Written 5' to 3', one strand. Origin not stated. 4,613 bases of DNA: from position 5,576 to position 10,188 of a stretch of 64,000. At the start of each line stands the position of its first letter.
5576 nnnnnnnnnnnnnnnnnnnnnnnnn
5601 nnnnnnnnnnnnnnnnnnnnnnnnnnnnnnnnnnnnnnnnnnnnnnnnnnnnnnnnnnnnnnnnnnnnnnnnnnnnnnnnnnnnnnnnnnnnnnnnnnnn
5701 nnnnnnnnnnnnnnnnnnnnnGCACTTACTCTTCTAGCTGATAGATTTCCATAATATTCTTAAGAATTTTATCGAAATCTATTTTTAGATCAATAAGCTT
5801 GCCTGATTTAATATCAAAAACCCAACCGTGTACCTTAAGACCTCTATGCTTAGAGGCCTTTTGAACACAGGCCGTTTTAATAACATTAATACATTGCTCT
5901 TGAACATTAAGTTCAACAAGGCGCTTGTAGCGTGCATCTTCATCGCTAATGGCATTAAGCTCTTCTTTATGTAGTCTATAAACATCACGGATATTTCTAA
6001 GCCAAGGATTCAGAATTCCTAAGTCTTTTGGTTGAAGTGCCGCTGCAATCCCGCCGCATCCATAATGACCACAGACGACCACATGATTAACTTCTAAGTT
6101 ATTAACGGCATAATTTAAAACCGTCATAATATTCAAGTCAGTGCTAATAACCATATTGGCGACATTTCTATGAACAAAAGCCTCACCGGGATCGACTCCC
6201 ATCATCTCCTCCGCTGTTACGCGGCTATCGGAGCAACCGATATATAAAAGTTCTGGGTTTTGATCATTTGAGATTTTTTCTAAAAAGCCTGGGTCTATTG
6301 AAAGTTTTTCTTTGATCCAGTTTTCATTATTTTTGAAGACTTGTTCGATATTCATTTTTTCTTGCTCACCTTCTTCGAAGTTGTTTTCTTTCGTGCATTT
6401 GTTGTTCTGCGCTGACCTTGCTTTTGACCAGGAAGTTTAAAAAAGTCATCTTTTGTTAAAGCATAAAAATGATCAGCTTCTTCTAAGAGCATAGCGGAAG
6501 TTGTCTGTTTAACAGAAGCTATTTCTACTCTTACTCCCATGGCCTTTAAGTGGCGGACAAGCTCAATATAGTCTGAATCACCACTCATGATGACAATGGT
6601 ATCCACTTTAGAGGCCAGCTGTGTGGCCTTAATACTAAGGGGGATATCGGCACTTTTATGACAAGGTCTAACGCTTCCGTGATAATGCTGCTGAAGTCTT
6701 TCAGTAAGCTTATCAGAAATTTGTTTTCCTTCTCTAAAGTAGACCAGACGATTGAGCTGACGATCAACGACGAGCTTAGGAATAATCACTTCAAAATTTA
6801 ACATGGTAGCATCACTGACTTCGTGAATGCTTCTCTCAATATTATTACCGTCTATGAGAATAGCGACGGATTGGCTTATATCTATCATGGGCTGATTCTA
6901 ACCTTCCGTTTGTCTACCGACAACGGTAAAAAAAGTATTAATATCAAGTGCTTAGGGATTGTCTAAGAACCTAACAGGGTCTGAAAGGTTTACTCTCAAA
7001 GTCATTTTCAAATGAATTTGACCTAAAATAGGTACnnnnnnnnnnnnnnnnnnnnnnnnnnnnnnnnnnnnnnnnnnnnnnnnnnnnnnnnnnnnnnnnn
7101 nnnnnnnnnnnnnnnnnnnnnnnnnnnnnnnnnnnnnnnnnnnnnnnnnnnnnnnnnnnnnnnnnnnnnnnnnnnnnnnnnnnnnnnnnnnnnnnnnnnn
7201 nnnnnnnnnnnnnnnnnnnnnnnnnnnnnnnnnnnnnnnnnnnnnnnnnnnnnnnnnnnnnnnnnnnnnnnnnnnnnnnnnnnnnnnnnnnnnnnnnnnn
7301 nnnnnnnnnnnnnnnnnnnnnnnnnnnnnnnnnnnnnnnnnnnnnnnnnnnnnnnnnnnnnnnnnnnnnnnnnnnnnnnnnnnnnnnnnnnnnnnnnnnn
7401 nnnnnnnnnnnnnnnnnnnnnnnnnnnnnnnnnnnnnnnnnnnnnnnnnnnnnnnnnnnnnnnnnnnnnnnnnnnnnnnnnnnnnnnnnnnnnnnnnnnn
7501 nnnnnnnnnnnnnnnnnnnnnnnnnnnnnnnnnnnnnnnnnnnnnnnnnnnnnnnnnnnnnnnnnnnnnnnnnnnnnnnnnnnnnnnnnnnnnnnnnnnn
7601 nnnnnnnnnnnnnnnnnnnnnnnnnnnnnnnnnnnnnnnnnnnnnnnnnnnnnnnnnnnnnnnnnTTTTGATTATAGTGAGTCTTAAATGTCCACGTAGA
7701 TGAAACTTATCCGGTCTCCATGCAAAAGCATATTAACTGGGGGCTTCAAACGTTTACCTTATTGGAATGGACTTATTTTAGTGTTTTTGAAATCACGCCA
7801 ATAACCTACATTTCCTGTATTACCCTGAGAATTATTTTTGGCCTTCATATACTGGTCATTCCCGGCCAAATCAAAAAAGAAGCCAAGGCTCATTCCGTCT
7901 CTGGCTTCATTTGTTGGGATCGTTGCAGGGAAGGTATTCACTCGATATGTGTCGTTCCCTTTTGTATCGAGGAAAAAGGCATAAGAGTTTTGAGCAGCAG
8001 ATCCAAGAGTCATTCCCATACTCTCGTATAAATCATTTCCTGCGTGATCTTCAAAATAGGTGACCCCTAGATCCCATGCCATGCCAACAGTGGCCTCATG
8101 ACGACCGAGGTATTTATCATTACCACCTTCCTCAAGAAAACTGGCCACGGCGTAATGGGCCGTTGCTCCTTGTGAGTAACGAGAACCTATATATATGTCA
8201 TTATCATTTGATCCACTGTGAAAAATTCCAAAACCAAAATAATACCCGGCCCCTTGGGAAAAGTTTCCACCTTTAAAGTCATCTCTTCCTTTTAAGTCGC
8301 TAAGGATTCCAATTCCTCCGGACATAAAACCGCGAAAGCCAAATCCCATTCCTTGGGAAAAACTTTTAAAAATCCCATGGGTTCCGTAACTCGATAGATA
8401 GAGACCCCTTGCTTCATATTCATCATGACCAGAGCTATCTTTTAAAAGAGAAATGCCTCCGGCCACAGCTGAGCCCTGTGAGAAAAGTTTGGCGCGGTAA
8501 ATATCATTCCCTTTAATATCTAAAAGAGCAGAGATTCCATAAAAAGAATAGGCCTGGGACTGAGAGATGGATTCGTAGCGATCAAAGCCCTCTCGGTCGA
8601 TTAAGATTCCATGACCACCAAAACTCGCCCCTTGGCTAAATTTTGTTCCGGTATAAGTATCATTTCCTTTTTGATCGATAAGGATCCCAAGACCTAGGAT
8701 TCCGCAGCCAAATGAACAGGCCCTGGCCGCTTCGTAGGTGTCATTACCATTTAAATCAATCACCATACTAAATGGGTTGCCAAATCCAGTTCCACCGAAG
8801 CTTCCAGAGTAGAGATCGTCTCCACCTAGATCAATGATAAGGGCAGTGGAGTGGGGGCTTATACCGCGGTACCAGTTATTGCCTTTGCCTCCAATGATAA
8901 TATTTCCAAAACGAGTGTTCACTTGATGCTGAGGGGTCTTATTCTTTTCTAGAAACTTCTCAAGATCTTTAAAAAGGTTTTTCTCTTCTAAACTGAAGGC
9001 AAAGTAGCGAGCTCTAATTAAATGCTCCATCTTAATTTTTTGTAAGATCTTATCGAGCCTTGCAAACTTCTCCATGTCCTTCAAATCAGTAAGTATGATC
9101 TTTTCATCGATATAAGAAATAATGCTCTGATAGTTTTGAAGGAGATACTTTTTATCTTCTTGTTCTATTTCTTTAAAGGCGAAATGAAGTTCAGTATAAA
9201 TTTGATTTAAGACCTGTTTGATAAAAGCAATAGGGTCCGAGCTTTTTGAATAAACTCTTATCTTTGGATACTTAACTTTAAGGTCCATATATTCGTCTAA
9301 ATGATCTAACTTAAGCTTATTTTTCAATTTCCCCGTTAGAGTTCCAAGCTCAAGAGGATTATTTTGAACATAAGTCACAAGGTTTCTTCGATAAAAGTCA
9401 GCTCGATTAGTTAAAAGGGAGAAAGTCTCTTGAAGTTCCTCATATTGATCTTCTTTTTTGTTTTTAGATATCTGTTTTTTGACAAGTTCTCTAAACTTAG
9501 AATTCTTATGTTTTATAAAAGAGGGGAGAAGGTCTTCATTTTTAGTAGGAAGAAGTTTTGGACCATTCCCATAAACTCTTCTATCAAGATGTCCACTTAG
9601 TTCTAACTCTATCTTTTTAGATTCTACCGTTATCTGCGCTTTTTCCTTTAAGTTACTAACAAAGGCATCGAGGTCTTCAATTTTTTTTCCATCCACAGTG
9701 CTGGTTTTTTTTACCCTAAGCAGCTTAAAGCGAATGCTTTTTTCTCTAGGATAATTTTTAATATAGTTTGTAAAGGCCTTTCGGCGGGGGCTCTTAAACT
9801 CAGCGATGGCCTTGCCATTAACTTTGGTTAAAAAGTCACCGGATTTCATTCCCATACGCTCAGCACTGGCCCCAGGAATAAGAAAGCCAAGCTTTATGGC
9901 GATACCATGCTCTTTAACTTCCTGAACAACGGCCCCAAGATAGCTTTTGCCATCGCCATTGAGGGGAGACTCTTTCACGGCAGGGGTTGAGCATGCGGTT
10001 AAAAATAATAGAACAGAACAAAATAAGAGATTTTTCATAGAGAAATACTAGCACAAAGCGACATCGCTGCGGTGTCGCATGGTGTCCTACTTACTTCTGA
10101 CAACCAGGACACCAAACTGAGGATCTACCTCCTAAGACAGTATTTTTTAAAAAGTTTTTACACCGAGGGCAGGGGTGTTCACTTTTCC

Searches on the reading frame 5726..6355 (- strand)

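Call 13: search_protein_families(library=pfam, proteins=[window:5726-6355:-], max_evalue=0.01)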
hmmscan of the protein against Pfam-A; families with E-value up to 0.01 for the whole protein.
window:5726-6355:- (209 aa): 1 family
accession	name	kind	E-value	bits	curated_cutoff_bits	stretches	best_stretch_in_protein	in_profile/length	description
PF00484.24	Pro_CA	-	5.8e-52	176.5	25.7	1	37-187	2-156/156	Carbonic anhydrase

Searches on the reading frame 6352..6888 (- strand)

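Call 13: search_protein_families(library=pfam, proteins=[window:6352-6888:-], max_evalue=0.01)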
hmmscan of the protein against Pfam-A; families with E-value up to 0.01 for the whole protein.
window:6352-6888:- (178 aa): 1 family
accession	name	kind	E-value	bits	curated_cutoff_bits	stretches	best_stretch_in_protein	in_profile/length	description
PF01936.24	NYN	-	1.2e-18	68.4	24.2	1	8-144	2-144/145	NYN domain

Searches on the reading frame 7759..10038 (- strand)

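Call 13: search_protein_families(library=pfam, proteins=[window:7759-10038:-], max_evalue=0.01)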
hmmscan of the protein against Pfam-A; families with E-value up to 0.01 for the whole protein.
window:7759-10038:- (759 aa): 2 families
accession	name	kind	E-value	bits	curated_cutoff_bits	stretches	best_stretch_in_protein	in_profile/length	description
PF17820.7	PDZ_6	-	0.00032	20.8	27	1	54-78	6-30/54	PDZ domain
PF00595.29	PDZ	-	0.0013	19.5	23.2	1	29-82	7-61/81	PDZ domain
